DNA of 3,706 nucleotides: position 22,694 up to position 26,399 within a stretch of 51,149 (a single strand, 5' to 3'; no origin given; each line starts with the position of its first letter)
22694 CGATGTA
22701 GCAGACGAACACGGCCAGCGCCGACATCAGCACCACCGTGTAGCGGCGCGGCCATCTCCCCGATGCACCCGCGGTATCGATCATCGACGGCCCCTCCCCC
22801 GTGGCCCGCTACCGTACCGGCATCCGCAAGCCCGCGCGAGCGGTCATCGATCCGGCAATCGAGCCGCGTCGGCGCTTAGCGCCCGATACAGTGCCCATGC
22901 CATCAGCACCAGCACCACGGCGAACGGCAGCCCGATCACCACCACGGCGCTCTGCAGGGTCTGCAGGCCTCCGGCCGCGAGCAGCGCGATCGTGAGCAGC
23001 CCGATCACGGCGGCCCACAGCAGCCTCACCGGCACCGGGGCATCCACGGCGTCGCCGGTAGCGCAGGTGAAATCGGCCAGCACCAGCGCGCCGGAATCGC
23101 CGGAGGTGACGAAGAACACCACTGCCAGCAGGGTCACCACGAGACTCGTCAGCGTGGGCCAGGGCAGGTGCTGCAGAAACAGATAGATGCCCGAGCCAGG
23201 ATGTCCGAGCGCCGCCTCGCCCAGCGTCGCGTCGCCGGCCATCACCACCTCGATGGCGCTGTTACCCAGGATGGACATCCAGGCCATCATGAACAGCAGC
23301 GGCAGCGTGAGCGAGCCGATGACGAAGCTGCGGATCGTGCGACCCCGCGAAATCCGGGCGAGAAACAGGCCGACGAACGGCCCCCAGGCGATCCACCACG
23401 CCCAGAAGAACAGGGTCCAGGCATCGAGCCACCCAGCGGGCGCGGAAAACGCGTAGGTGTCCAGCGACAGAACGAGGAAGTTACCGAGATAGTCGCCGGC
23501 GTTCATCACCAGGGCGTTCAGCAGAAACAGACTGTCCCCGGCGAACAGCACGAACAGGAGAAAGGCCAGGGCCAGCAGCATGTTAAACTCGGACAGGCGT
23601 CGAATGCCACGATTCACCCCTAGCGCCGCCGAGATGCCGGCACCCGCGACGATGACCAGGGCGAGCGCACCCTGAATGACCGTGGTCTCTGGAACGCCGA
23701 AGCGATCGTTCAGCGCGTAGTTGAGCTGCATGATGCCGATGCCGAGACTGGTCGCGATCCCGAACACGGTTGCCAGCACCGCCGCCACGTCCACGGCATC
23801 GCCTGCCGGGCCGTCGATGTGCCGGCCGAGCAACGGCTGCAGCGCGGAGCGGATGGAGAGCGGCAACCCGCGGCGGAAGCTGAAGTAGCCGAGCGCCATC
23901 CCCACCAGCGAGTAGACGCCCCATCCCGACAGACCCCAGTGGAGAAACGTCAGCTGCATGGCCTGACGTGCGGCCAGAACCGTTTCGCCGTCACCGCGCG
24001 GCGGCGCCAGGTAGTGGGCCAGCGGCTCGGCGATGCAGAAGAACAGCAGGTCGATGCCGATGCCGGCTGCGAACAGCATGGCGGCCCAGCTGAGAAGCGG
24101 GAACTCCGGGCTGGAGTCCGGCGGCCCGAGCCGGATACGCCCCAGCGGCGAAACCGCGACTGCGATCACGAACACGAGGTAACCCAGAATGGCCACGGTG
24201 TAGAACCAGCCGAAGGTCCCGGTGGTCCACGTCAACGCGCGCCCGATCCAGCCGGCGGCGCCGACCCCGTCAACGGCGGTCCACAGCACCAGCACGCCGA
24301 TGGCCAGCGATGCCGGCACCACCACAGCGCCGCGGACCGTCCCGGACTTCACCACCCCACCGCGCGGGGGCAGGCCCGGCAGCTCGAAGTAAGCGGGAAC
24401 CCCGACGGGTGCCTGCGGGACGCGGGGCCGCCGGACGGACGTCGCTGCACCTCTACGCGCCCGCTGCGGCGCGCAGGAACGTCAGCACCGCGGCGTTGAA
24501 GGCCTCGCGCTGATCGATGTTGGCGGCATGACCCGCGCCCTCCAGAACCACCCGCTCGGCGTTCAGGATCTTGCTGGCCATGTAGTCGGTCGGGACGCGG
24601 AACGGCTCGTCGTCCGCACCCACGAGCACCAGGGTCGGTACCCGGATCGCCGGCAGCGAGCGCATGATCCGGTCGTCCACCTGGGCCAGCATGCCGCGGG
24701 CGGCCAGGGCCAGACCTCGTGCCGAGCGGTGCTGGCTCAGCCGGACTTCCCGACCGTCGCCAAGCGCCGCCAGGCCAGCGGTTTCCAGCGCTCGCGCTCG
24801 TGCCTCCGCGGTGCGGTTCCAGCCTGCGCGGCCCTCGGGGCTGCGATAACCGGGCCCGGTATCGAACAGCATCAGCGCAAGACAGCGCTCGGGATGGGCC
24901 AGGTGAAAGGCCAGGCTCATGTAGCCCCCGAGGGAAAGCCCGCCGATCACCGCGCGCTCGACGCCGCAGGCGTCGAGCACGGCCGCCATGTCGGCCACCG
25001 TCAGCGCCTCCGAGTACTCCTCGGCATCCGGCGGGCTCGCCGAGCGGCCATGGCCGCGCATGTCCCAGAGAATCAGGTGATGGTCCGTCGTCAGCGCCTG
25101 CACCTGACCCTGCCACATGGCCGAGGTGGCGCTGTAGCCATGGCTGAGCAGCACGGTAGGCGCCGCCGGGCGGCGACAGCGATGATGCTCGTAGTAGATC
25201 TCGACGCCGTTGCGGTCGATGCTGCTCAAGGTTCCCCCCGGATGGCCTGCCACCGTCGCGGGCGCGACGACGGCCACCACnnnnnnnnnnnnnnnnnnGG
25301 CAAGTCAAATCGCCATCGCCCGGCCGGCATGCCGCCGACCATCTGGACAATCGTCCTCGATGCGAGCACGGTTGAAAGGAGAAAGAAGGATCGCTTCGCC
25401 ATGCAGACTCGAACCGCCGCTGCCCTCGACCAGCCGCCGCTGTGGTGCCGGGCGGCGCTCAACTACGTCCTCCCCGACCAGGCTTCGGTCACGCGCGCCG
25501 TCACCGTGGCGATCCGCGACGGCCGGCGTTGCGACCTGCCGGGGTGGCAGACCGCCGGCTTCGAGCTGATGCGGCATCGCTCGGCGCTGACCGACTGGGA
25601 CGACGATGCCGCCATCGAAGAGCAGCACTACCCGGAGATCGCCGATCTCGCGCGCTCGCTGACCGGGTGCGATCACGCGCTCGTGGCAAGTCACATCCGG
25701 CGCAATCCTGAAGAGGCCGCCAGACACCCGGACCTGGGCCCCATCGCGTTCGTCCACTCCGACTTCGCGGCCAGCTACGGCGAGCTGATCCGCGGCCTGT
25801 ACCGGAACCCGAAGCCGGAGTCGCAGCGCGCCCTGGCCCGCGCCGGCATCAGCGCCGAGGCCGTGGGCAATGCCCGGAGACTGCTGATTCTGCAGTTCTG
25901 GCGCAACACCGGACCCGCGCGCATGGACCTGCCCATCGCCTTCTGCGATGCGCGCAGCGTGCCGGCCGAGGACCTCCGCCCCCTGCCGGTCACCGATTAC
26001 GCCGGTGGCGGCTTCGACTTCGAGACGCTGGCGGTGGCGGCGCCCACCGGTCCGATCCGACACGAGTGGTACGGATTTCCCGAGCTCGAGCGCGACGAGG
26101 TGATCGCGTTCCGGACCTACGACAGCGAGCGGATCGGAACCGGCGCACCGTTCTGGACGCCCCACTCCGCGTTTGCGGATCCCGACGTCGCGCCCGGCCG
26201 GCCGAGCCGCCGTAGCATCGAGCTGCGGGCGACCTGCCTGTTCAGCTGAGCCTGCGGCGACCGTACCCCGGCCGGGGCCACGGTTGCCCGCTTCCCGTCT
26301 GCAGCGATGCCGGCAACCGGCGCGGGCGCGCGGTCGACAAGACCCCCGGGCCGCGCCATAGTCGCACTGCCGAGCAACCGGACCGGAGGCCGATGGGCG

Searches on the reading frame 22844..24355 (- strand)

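Call 7: search_protein_families(library=pfam, proteins=[window:22844-24355:-])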
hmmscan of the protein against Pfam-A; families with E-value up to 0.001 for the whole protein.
window:22844-24355:- (503 aa): 1 family
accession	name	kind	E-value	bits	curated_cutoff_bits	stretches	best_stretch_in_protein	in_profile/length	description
PF02028.23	BCCT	-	2.8e-172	574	27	1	11-495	1-484/485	BCCT, betaine/carnitine/choline family transporter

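Call 27: search_protein_families(library=ncbifam, proteins=[window:22844-24355:-], max_evalue=0.00001)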
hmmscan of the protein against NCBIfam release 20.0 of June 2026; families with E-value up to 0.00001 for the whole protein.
window:22844-24355:- (503 aa): 5 families
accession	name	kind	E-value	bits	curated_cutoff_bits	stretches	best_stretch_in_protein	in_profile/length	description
NF007399.1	PRK09928.1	subfamily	2e-211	703.5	695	1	8-497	12-502/675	choline BCCT transporter BetT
TIGR00842.1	bcct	subfamily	1.4e-147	492.1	407.55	1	49-496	1-452/452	BCCT family transporter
NF047988.1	betaine_BCCT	equivalog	3.2e-146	487.7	650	1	17-494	8-482/483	glycine betaine uptake BCCT transporter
NF002887.1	PRK03356.1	equivalog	9.2e-70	235.7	541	1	7-487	9-490/497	L-carnitine/gamma-butyrobetaine antiporter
NF007412.0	PRK09950.1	equivalog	3.2e-61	207.5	647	1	38-502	39-505/536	BCCT family transporter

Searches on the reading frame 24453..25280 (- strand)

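Call 7: search_protein_families(library=pfam, proteins=[window:24453-25280:-])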
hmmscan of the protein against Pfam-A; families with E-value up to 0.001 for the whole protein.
window:24453-25280:- (275 aa): 3 families
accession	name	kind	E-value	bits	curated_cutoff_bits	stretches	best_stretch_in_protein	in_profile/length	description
PF00561.26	Abhydrolase_1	-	5.6e-24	85.6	25.8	1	41-148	1-103/245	alpha/beta hydrolase fold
PF12697.13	Abhydrolase_6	-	2.3e-17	64.8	26.3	1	43-264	1-217/217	Alpha/beta hydrolase family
PF12146.15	Hydrolase_4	-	1.4e-12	47.9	27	1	41-225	5-203/239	Serine aminopeptidase, S33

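Call 27: search_protein_families(library=ncbifam, proteins=[window:24453-25280:-], max_evalue=0.00001)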
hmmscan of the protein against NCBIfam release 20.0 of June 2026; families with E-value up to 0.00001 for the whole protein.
window:24453-25280:- (275 aa): 31 families (the best 25 are shown)
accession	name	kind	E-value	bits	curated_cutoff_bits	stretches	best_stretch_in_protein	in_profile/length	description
TIGR02427.1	protocat_pcaD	equivalog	4.9e-33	114.6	255.85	2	29-176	3-140/251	3-oxoadipate enol-lactonase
NF051488.1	bifunc_PcaDC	exception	1.7e-32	113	390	1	33-272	4-253/375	bifunctional 3-oxoadipate enol-lactonase/4-carboxymuconolactone decarboxylase PcaDC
NF051487.1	bifunc_PcaCD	exception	6.9e-28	97.9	430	1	31-270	163-412/413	bifunctional 4-carboxymuconolactone decarboxylase/3-oxoadipate enol-lactonase PcaCD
TIGR03695.1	menH_SHCHC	equivalog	3.8e-26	92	208.55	1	41-269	3-251/252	2-succinyl-6-hydroxy-2,4-cyclohexadiene-1-carboxylate synthase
TIGR03611.1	RutD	equivalog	1.3e-22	80.4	238.5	1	29-172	2-139/258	pyrimidine utilization protein D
NF052610.1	macro_16_ester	equivalog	1.1e-18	67.6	420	1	21-142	6-128/281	alpha/beta fold macrolide esterase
NF011457.0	PRK14875.1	equivalog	5.9e-18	65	307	1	39-139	131-229/372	acetoin dehydrogenase dihydrolipoyllysine-residue acetyltransferase subunit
NF004514.1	PRK05855.1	equivalog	3.2e-17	62.3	455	1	24-111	8-93/578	SDR family oxidoreductase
NF053684.1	esterase_mleBCA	exception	4.8e-17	62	570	1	24-141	9-127/281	BCA family alpha/beta fold macrolide esterase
TIGR01738.1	bioH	equivalog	6.8e-17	61.9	206.95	1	41-143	5-100/245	pimeloyl-ACP methyl ester esterase BioH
NF050089.1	i_nPHAscl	equivalog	3.6e-16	59.1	300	1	34-141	12-117/288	intracellular short-chain-length polyhydroxyalkanoate depolymerase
NF041759.1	mac_hydro_EstT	equivalog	6.8e-16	58.3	450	1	21-143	5-128/278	macrolide hydrolase EstT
NF045948.1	ProImpepThrmp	equivalog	2.5e-14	53.4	500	2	205-270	223-288/291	proline iminopeptidase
NF045632.1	hydroxlase_HsaD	equivalog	2.5e-14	52.9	400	1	32-141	26-137/290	4,5:9,10-diseco-3-hydroxy-5,9,17-trioxoandrosta-1(10),2-diene-4-oate hydrolase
TIGR01250.1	pro_imino_pep_2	subfamily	9.2e-14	51.7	167.65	1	206-270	224-288/288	proline iminopeptidase-family hydrolase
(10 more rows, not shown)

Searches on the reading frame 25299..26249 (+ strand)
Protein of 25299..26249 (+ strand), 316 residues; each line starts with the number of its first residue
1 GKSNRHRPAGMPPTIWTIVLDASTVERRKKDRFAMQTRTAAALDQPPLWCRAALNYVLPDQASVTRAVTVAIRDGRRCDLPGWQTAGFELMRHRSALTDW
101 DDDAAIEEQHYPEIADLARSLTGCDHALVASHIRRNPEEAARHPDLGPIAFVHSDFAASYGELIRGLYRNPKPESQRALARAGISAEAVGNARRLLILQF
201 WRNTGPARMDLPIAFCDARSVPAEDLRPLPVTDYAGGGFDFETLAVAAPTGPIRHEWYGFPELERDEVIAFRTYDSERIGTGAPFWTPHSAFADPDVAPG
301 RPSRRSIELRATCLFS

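Call 25: search_protein_families(library=pfam, proteins=[window:25299-26249:+], max_evalue=0.00001)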
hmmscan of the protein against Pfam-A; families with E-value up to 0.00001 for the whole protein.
window:25299-26249:+ (316 aa): 0 families

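Call 27: search_protein_families(library=ncbifam, proteins=[window:25356-26249:+], max_evalue=0.00001)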
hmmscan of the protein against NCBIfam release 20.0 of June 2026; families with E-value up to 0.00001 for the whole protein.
window:25356-26249:+ (297 aa): 1 family
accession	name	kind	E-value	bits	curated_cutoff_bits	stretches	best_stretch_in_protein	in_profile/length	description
NF041278.1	CmcJ_NvfI_EfuI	subfamily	6.9e-49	166.8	80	1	44-296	30-263/263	CmcJ/NvfI family oxidoreductase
